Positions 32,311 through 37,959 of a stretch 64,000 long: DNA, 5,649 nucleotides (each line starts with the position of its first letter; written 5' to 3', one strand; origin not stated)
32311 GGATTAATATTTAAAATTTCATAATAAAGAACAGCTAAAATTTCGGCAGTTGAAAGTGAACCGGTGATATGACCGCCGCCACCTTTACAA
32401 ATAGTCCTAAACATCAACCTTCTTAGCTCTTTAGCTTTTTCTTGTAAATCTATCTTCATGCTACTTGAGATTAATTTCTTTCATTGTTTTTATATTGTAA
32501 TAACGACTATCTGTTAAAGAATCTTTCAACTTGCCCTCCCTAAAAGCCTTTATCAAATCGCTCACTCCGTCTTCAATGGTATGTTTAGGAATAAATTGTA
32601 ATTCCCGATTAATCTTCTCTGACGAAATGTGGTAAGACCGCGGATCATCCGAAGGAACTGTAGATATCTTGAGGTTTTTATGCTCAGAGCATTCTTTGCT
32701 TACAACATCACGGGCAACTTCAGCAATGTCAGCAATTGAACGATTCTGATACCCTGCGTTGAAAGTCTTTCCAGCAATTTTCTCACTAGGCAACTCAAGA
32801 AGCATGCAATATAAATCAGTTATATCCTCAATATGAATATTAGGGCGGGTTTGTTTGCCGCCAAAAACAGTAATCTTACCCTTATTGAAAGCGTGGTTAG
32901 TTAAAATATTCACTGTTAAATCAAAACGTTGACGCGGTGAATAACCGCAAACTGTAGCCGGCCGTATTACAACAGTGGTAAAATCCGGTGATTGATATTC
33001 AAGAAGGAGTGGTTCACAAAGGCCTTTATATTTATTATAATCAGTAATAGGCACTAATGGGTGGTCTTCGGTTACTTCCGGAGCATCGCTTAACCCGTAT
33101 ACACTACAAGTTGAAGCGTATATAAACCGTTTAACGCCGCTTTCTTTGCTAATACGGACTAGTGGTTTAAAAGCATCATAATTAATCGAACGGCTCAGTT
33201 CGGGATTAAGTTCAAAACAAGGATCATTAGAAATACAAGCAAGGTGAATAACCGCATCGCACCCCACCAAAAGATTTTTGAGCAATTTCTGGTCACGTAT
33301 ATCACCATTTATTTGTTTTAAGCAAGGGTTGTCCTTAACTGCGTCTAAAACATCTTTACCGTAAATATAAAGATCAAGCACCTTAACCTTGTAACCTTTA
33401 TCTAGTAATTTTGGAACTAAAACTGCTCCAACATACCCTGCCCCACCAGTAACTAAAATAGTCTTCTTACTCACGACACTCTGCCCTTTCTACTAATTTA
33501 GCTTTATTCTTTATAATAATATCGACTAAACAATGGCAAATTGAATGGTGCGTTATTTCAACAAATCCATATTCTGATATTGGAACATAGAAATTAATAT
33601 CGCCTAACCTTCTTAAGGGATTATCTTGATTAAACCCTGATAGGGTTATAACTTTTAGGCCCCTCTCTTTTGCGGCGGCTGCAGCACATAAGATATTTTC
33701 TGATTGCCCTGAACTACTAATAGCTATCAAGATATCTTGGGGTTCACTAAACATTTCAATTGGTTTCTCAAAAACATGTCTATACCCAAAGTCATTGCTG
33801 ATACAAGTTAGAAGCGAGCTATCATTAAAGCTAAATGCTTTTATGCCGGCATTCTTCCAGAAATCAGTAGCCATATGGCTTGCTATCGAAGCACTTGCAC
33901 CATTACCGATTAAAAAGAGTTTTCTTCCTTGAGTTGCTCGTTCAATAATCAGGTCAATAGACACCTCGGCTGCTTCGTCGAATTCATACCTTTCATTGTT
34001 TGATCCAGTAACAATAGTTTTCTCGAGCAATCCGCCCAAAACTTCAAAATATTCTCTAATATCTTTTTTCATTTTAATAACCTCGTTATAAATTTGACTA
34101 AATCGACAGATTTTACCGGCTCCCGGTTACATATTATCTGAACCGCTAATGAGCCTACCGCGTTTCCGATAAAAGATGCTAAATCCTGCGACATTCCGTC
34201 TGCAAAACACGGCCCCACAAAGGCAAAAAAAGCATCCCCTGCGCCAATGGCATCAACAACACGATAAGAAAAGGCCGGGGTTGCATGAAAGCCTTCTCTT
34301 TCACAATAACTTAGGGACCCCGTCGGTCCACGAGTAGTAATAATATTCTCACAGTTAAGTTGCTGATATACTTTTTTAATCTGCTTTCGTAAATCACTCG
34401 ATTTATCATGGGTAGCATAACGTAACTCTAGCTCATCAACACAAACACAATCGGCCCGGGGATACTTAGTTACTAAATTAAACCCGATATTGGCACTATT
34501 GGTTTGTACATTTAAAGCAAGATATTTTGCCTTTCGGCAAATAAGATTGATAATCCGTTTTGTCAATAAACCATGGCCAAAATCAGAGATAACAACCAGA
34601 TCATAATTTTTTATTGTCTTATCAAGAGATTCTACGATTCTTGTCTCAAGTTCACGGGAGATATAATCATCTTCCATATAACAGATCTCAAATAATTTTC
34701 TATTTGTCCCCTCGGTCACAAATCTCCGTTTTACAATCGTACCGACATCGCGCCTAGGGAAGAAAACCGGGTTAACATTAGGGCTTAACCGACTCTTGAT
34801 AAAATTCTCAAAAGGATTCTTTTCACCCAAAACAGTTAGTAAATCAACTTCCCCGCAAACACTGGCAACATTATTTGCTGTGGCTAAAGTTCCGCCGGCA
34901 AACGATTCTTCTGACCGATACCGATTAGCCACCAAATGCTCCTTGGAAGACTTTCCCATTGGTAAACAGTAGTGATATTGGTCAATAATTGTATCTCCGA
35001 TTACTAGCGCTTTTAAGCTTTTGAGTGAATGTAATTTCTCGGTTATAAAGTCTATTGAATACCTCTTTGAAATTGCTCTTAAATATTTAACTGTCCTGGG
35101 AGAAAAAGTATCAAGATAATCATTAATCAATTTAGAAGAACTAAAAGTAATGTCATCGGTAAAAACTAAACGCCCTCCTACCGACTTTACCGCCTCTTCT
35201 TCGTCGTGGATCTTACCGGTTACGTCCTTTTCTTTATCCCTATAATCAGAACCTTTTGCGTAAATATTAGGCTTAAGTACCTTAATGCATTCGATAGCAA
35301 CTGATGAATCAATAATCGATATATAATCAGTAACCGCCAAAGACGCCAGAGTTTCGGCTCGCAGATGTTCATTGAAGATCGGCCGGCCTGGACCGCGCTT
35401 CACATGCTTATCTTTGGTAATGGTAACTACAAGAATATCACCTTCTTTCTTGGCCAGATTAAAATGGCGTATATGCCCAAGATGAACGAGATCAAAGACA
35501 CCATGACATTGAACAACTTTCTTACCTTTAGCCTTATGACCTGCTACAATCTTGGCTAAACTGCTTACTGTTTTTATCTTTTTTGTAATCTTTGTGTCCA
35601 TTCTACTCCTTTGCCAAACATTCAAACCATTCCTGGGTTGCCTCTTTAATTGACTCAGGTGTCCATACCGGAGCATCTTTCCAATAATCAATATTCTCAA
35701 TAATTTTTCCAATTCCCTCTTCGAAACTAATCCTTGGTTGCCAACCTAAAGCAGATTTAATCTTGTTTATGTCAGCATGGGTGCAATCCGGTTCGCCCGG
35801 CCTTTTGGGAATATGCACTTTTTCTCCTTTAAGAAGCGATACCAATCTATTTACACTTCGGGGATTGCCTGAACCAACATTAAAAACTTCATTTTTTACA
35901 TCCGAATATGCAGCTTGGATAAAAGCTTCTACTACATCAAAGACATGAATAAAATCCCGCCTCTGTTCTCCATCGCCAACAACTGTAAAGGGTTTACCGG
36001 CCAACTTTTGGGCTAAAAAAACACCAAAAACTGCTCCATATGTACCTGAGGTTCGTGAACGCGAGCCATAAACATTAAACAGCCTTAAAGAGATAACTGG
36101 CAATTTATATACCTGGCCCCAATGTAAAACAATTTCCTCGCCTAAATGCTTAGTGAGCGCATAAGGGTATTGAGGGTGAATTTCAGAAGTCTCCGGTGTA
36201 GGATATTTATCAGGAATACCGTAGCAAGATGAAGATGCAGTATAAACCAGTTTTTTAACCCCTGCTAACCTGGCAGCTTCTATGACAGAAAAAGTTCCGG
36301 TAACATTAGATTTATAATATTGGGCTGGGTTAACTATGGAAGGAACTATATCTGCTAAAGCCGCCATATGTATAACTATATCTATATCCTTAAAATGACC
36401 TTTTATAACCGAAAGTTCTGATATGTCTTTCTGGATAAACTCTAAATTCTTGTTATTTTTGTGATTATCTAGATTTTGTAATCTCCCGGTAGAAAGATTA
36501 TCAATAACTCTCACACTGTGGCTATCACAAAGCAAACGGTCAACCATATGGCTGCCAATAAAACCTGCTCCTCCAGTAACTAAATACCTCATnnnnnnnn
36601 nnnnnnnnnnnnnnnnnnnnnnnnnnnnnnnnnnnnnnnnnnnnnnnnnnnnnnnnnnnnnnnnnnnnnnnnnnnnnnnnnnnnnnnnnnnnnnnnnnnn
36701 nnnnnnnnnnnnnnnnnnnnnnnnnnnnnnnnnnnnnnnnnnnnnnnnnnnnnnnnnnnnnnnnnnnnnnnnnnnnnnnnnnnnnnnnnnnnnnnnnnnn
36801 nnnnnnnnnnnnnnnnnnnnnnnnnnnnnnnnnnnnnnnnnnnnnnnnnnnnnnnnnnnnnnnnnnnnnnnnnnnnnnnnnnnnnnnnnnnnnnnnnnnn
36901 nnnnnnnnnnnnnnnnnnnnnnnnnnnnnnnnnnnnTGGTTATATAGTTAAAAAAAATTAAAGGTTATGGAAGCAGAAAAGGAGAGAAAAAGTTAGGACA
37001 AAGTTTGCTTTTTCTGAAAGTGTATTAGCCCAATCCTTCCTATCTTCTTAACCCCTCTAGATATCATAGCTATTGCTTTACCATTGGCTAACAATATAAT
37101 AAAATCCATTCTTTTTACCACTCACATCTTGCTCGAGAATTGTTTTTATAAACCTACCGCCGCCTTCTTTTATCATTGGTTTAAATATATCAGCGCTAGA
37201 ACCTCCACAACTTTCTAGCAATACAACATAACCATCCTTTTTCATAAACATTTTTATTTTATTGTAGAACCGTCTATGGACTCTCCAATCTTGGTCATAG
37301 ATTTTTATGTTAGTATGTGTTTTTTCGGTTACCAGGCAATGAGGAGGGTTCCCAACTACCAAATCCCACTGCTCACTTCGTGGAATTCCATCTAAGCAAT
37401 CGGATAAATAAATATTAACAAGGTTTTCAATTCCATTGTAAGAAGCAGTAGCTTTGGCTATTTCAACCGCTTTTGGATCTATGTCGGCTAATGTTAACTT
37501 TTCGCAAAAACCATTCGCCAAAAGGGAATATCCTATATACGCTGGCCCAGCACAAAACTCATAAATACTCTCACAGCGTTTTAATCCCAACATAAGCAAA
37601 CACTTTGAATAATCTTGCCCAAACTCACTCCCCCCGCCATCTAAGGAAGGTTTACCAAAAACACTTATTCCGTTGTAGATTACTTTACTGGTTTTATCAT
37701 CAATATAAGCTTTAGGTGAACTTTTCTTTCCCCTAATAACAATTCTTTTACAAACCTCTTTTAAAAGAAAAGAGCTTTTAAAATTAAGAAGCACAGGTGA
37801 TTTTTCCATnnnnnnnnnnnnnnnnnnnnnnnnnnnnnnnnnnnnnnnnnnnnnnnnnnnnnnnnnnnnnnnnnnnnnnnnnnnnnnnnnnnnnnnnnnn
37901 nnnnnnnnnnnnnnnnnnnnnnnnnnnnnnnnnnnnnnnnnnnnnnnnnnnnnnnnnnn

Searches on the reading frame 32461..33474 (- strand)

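Call 61: search_protein_families(library=pfam, proteins=[window:32461-33474:-], max_evalue=0.000001)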
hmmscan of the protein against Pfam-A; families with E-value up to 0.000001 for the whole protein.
window:32461-33474:- (337 aa): 8 families
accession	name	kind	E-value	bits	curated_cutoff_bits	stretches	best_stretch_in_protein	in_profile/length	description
PF01370.27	Epimerase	-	1.5e-35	123.2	20.9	1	6-241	1-240/240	NAD dependent epimerase/dehydratase family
PF16363.11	GDP_Man_Dehyd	-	6.8e-27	95.2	27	1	7-306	1-331/332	GDP-mannose 4,6 dehydratase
PF01073.25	3Beta_HSD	-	1.4e-20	73.9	22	1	7-194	1-200/280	3-beta hydroxysteroid dehydrogenase/isomerase family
PF04321.23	RmlD_sub_bind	-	2.2e-13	50.4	27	1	5-310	2-284/287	RmlD substrate binding domain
PF05368.20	NmrA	-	1.4e-10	41.7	27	1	3-127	2-112/298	NmrA-like family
PF13460.12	NAD_binding_10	-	1.8e-10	41.5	27.2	1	10-128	1-104/184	NAD(P)H-binding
PF02719.21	Polysacc_synt_2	-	2.1e-08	34.1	20.2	1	6-122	1-128/293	Polysaccharide biosynthesis protein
PF07993.18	NAD_binding_4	-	2.5e-07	30.5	20.1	0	65-180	82-212/258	Male sterility protein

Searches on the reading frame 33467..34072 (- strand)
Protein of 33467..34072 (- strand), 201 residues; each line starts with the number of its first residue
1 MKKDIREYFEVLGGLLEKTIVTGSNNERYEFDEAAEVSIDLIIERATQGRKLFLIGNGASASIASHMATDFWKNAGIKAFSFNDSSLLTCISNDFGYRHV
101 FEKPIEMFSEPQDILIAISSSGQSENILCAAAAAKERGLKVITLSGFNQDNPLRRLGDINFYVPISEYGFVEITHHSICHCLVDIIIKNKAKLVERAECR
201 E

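Call 61: search_protein_families(library=pfam, proteins=[window:33467-34072:-], max_evalue=0.000001)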
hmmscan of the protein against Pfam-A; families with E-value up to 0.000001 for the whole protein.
window:33467-34072:- (201 aa): 2 families
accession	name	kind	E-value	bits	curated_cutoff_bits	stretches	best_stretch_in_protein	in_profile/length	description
PF13580.11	SIS_2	-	7.4e-15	55.6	27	1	37-146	23-138/138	SIS domain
PF01380.27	SIS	-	1.2e-09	38.5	25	0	110-167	52-108/131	SIS domain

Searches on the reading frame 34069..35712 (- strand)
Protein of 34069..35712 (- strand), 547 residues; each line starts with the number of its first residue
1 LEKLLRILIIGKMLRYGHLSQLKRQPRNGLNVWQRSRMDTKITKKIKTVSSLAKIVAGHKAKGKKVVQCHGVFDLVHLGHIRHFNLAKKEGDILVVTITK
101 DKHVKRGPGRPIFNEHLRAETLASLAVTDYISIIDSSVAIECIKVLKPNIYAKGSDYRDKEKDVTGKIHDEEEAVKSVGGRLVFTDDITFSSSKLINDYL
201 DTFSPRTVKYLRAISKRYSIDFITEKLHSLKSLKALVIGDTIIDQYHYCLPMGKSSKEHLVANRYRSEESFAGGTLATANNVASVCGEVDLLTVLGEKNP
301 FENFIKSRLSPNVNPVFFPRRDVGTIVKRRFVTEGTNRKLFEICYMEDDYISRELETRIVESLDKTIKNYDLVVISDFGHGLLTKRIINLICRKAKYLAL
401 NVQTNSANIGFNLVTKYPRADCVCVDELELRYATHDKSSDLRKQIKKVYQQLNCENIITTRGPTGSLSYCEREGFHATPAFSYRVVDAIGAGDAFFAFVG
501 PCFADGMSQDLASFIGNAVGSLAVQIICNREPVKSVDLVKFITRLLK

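Call 61: search_protein_families(library=pfam, proteins=[window:34069-35712:-], max_evalue=0.000001)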
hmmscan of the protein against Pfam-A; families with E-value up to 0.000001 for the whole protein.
window:34069-35712:- (547 aa): 2 families
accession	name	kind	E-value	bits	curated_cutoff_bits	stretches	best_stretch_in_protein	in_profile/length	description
PF00294.29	PfkB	-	8.7e-19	68.4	25.8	1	234-525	3-291/302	pfkB family carbohydrate kinase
PF01467.32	CTP_transf_like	-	1.3e-12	48.5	21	1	70-194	3-129/133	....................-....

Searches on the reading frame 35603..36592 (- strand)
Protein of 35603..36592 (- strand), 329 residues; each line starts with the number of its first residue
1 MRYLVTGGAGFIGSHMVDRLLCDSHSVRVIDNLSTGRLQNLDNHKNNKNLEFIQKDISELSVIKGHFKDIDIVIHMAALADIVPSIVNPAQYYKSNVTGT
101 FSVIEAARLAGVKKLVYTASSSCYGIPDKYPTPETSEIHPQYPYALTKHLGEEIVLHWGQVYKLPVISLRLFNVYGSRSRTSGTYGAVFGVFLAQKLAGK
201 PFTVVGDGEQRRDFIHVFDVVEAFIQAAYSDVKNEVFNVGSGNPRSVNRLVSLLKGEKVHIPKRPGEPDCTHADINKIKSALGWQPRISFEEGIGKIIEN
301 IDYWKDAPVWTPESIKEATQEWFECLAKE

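Call 61: search_protein_families(library=pfam, proteins=[window:35603-36592:-], max_evalue=0.000001)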
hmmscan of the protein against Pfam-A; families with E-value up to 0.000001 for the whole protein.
window:35603-36592:- (329 aa): 7 families
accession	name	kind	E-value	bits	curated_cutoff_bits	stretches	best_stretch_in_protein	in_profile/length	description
PF01370.27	Epimerase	-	1.1e-59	202.2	20.9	1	4-240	2-240/240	NAD dependent epimerase/dehydratase family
PF16363.11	GDP_Man_Dehyd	-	1.3e-57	196.2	27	1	4-295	1-330/332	GDP-mannose 4,6 dehydratase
PF01073.25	3Beta_HSD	-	7.2e-27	94.6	22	1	4-228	1-229/280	3-beta hydroxysteroid dehydrogenase/isomerase family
PF02719.21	Polysacc_synt_2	-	1.1e-17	64.6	20.2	1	4-254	2-243/293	Polysaccharide biosynthesis protein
PF07993.18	NAD_binding_4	-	5.9e-13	49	20.1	1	5-183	1-215/258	Male sterility protein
PF04321.23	RmlD_sub_bind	-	9.6e-11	41.7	27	1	1-185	1-155/287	RmlD substrate binding domain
PF13460.12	NAD_binding_10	-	6.4e-09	36.4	27.2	1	7-140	1-119/184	NAD(P)H-binding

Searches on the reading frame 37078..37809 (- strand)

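Call 61: search_protein_families(library=pfam, proteins=[window:37078-37809:-], max_evalue=0.000001)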
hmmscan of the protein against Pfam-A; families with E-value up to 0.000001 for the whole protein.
window:37078-37809:- (243 aa): 1 family
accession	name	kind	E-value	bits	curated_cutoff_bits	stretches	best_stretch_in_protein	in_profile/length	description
PF05175.20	MTS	-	7.7e-10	39.1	23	1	71-157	22-108/170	Methyltransferase small domain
